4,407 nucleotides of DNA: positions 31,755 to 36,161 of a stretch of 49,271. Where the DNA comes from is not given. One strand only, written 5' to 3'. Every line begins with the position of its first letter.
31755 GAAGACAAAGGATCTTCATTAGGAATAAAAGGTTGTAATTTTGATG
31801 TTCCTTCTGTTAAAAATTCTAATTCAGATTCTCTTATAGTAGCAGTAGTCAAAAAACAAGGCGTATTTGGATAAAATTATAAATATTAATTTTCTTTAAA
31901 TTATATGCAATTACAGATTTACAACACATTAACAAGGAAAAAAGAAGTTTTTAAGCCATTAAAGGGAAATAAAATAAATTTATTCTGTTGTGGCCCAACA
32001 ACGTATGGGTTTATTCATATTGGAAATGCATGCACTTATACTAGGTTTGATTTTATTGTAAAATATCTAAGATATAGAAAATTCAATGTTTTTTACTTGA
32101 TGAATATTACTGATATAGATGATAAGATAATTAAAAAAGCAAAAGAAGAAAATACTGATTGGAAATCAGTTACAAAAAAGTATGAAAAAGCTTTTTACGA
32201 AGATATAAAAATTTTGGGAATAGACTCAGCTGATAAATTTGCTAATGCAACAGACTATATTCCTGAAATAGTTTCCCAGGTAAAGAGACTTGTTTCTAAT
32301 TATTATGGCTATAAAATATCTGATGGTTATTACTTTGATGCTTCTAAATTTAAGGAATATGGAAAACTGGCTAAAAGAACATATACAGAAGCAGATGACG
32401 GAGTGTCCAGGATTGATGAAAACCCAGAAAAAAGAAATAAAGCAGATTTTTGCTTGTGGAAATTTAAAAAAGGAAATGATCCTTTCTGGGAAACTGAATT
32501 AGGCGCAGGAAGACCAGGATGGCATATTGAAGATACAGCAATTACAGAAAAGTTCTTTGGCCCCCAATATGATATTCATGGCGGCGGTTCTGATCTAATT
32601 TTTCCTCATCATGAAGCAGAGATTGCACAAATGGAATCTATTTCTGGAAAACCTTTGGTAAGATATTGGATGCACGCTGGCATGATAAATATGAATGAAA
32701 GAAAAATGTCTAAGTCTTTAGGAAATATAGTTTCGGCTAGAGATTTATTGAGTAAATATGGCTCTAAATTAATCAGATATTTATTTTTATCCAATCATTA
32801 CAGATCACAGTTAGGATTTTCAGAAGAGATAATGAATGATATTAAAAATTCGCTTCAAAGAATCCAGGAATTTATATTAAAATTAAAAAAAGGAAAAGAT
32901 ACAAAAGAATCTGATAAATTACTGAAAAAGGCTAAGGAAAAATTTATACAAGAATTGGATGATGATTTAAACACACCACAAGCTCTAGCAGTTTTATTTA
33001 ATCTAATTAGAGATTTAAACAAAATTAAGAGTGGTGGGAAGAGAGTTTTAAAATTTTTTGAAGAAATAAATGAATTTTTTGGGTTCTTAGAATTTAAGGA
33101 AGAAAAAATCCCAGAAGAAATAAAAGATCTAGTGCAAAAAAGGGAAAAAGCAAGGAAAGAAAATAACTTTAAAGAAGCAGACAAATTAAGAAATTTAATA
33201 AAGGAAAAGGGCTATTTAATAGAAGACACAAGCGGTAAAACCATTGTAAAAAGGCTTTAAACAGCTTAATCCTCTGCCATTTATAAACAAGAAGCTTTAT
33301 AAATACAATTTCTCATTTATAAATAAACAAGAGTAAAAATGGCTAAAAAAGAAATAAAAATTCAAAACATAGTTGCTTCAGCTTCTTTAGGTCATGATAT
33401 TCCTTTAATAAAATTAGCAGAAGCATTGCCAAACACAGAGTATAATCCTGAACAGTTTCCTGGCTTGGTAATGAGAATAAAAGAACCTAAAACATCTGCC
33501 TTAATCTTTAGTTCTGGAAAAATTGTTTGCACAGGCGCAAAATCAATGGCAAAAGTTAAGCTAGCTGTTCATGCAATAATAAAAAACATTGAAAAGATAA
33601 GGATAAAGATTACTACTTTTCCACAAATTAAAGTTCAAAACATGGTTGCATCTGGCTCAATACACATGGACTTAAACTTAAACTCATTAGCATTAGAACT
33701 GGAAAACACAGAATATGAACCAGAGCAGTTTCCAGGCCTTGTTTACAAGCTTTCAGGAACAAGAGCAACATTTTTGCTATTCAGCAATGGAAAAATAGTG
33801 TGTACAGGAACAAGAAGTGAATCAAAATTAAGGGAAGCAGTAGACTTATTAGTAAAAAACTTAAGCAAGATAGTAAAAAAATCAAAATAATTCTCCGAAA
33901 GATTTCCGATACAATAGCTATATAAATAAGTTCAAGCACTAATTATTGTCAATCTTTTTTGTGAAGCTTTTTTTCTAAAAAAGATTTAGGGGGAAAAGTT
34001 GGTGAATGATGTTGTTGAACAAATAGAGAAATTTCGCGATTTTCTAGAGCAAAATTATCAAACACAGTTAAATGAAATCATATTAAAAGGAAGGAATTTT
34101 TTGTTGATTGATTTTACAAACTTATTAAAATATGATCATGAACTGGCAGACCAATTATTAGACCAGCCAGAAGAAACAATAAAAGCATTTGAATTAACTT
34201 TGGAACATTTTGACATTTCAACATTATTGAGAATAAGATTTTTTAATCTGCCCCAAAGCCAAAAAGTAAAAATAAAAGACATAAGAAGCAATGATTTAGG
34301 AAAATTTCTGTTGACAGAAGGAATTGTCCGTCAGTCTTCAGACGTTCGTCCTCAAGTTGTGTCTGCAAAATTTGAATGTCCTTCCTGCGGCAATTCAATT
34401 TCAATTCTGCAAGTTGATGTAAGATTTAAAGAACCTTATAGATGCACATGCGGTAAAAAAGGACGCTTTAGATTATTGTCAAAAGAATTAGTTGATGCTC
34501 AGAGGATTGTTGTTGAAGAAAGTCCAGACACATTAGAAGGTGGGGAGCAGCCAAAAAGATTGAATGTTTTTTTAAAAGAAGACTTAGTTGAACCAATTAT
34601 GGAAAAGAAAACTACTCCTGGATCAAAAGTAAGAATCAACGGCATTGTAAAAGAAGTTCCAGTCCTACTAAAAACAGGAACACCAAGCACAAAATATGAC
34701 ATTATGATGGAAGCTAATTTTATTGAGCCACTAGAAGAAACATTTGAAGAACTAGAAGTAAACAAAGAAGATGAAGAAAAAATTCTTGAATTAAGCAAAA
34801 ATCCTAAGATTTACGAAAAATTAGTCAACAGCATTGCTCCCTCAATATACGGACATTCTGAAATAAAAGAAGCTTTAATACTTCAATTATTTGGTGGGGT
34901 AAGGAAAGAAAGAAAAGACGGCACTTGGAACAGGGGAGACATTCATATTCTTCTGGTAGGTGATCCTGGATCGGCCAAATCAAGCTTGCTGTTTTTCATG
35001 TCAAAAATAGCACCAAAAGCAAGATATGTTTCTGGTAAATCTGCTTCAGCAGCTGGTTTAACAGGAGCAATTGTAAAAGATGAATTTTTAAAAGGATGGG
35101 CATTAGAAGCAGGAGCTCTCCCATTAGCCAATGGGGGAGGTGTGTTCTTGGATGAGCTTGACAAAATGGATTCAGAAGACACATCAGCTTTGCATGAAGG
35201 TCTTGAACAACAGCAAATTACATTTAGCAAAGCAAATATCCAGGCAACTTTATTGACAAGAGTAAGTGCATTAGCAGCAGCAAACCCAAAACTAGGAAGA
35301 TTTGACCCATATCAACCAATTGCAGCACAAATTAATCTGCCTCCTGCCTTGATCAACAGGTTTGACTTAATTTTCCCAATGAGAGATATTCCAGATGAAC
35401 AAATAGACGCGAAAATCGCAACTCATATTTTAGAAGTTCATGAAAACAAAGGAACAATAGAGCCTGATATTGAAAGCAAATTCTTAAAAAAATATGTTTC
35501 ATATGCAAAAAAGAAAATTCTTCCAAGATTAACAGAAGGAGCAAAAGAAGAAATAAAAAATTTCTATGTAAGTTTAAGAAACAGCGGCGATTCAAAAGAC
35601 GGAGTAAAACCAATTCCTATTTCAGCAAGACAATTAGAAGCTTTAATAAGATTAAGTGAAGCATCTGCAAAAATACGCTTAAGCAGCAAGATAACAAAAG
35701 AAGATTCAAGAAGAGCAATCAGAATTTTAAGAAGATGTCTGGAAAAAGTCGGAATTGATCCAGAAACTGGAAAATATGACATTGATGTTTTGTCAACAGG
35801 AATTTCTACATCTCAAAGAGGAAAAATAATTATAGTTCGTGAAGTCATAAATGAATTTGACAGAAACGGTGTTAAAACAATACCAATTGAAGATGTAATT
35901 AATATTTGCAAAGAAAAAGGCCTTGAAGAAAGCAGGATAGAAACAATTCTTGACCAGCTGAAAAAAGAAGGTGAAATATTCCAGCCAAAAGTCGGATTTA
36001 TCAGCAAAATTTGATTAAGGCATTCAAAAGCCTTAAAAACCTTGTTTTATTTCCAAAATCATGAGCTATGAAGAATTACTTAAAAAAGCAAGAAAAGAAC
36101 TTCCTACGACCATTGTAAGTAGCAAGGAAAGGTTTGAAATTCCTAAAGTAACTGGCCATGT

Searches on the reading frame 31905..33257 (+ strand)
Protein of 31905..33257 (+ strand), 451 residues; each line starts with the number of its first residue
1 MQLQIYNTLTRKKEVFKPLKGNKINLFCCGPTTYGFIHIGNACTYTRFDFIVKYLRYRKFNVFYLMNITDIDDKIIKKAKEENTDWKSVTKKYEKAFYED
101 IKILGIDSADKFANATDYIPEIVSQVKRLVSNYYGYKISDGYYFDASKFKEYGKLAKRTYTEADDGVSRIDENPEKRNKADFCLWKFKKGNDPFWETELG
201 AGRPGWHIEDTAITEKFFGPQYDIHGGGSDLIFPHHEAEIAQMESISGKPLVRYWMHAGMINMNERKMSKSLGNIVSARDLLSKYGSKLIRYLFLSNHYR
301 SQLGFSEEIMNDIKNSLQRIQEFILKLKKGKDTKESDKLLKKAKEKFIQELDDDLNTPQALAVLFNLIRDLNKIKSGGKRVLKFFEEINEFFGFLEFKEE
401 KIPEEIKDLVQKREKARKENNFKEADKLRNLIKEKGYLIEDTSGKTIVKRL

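Call 32: search_protein_families(library=pfam, proteins=[window:31905-33257:+], max_evalue=0.001)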
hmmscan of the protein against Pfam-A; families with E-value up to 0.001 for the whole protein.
window:31905-33257:+ (451 aa): 6 families
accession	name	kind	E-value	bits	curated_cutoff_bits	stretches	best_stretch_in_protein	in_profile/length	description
PF01406.26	tRNA-synt_1e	-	9.5e-105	350.7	27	1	16-314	2-300/301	tRNA synthetases class I (C) catalytic domain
PF09334.17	tRNA-synt_1g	-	1.9e-14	53.7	20.1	2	35-119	12-95/391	tRNA synthetases class I (M)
PF09190.17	DALR_2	-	4.6e-12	46.7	22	1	346-394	1-55/57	DALR domain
PF00133.28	tRNA-synt_1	-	7.4e-09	35.3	22.7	1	223-302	330-410/414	tRNA synthetases class I (I, L, M and V)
PF01921.24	tRNA-synt_1f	-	1.6e-08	34.3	27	1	264-329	279-342/360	tRNA synthetases class I (K)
PF23493.1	CysS_C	-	1.5e-05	25.5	23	1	401-445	3-47/51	Cysteinyl-tRNA ligase anticodon binding domain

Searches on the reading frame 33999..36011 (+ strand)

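Call 32: search_protein_families(library=pfam, proteins=[window:33999-36011:+], max_evalue=0.001)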
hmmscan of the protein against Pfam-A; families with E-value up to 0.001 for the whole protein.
window:33999-36011:+ (671 aa): 6 families
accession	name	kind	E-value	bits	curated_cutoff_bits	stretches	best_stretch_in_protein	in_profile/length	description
PF00493.29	MCM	-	6.1e-85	284.3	23.3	1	258-481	1-224/224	MCM P-loop domain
PF17855.7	MCM_lid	-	1.6e-27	96.2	27.4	1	495-580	2-86/87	MCM AAA-lid domain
PF17207.9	MCM_OB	-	1e-22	80.6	24.8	1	91-220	1-125/126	MCM OB domain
PF14551.11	MCM_N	-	2e-11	44.6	24.9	1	10-71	2-72/95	MCM N-terminal domain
PF01078.27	Mg_chelatase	-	5e-09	36.3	20.3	1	366-430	94-158/207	Magnesium chelatase, subunit ChlI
PF07728.20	AAA_5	-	0.00011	22.6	22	1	316-430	1-123/139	AAA domain (dynein-related subfamily)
